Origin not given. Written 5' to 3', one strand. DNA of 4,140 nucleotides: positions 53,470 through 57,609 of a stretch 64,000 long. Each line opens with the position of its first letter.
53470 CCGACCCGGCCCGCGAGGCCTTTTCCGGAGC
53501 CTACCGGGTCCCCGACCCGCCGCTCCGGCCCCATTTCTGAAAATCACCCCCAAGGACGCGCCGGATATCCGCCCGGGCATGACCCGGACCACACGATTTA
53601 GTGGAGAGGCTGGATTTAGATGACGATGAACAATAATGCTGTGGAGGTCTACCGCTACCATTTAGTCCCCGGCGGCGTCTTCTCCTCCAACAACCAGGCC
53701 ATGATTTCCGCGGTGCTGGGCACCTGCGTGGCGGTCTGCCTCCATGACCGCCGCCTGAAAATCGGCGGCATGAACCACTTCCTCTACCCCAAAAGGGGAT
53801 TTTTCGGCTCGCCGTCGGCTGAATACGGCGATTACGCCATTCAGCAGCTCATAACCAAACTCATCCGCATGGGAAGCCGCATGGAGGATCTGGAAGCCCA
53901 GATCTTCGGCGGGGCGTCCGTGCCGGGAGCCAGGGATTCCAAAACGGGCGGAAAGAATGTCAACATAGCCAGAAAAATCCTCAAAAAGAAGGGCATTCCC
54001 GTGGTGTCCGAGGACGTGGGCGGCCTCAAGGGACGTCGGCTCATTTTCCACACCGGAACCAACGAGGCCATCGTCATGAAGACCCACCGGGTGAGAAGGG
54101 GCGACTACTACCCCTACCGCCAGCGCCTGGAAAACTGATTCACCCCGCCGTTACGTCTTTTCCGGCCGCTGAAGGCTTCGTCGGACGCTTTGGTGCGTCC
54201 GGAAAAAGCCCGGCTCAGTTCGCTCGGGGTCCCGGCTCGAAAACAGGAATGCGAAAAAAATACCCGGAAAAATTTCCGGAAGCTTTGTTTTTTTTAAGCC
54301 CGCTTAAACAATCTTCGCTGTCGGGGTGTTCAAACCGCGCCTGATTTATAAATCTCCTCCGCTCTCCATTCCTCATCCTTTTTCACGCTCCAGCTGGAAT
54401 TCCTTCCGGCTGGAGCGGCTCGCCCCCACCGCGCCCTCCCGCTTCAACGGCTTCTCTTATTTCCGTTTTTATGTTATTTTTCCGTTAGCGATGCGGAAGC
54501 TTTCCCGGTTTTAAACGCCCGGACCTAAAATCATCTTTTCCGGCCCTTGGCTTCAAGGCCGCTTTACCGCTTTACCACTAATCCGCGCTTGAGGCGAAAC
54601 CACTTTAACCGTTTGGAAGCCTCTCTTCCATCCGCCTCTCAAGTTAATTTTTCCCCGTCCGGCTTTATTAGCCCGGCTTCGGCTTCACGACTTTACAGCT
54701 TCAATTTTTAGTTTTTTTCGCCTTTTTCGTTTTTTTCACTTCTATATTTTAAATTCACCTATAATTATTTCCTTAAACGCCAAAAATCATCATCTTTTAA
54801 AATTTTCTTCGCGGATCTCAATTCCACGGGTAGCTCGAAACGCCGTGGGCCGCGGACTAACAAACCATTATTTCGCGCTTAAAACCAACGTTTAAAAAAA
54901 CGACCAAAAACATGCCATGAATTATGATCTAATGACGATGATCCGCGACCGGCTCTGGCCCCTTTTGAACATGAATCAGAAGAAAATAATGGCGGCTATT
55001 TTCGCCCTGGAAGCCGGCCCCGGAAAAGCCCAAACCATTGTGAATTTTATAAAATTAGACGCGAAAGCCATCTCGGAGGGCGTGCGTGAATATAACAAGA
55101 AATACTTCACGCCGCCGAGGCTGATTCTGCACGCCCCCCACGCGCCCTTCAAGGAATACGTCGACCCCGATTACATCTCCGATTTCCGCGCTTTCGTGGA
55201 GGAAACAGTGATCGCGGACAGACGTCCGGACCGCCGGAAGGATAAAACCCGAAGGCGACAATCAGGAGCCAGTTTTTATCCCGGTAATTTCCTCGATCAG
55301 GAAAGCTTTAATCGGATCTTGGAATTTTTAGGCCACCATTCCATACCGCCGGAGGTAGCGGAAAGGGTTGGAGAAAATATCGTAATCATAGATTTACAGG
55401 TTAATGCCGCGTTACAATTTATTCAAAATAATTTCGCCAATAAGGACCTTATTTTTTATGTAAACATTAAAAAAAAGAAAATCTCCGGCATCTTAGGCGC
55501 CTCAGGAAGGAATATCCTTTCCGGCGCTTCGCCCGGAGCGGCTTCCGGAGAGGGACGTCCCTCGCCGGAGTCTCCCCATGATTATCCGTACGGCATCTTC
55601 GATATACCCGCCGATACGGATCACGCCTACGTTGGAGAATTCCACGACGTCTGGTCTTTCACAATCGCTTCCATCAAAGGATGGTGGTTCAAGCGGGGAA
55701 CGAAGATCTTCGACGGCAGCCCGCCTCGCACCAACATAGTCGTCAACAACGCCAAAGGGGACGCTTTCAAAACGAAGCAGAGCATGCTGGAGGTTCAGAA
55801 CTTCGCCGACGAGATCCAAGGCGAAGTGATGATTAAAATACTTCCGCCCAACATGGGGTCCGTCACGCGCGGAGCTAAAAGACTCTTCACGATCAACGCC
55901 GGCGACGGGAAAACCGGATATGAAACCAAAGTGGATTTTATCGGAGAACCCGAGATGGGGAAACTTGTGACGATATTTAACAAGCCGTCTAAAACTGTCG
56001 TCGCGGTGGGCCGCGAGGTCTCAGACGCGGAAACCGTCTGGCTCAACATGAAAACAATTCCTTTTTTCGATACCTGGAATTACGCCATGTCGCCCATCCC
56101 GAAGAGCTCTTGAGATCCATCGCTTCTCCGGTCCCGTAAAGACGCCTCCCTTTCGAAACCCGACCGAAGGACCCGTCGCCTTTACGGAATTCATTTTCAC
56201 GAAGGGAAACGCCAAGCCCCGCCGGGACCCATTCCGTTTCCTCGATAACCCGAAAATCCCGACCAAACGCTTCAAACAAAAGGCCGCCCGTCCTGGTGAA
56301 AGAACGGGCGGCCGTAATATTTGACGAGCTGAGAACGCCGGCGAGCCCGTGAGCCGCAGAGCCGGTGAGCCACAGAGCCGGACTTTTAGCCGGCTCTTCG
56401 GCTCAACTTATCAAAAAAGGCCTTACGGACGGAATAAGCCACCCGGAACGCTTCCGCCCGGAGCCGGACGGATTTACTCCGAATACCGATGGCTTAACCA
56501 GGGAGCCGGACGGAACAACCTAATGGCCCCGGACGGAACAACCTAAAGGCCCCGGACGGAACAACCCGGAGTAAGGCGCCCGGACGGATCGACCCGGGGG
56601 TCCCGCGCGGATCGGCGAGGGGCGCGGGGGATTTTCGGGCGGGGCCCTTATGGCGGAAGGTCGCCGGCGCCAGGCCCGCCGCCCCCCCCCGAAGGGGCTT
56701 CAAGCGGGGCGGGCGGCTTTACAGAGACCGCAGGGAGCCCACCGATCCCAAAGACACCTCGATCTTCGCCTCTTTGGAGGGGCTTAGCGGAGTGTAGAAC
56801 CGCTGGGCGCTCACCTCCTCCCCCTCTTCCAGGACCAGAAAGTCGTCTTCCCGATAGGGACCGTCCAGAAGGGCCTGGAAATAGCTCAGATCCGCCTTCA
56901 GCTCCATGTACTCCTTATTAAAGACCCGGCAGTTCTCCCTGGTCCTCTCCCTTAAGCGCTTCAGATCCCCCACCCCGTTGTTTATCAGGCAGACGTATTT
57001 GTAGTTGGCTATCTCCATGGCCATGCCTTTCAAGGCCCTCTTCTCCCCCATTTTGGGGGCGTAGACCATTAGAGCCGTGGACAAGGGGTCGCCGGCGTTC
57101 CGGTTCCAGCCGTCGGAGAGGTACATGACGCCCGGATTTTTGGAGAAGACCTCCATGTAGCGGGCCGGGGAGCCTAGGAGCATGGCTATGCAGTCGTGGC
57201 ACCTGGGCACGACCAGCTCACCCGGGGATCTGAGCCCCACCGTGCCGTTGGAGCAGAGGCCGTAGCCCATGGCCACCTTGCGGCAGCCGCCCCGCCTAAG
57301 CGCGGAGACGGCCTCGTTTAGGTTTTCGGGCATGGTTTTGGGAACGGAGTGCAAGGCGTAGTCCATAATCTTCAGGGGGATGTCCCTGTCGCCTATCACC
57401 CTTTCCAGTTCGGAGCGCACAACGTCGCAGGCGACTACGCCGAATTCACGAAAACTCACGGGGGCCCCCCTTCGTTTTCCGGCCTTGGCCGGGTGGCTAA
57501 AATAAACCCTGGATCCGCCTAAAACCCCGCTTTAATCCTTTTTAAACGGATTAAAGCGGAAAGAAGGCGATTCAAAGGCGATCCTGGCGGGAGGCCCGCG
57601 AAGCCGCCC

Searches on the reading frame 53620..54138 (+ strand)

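Call 46: search_protein_families(library=pfam, proteins=[window:53620-54138:+], max_evalue=0.001)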
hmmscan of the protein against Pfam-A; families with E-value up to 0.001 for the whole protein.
window:53620-54138:+ (172 aa): 1 family
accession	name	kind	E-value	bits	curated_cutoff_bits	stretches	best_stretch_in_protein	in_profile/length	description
PF03975.18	CheD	-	1.2e-23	83.7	25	1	65-152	15-106/108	CheD chemotactic sensory transduction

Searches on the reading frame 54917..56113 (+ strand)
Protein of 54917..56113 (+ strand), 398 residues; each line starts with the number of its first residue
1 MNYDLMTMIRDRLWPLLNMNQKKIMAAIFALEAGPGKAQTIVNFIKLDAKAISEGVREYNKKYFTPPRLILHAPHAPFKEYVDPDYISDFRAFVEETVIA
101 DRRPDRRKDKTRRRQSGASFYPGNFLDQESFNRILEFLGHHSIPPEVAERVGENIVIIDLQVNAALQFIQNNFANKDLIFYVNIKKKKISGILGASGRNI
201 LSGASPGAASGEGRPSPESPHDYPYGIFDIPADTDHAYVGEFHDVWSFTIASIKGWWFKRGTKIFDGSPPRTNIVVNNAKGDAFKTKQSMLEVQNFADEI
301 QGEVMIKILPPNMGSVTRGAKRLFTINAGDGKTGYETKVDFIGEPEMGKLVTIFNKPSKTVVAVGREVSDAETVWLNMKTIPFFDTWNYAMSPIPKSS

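Call 46: search_protein_families(library=pfam, proteins=[window:54917-56113:+], max_evalue=0.001)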
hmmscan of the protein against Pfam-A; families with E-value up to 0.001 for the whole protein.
window:54917-56113:+ (398 aa): 1 family
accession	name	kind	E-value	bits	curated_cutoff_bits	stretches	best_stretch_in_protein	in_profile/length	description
PF07592.17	DDE_Tnp_ISAZ013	-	8.2e-20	71.5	26.9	1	172-393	84-308/308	Rhodopirellula transposase DDE domain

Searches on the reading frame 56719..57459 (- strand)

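Call 46: search_protein_families(library=pfam, proteins=[window:56719-57459:-], max_evalue=0.001)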
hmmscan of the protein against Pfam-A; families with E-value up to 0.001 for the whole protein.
window:56719-57459:- (246 aa): 1 family
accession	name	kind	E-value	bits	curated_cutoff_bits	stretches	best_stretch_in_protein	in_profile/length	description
PF07796.16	DUF1638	-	4.5e-34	118.1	27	1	31-198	1-161/161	Protein of unknown function (DUF1638)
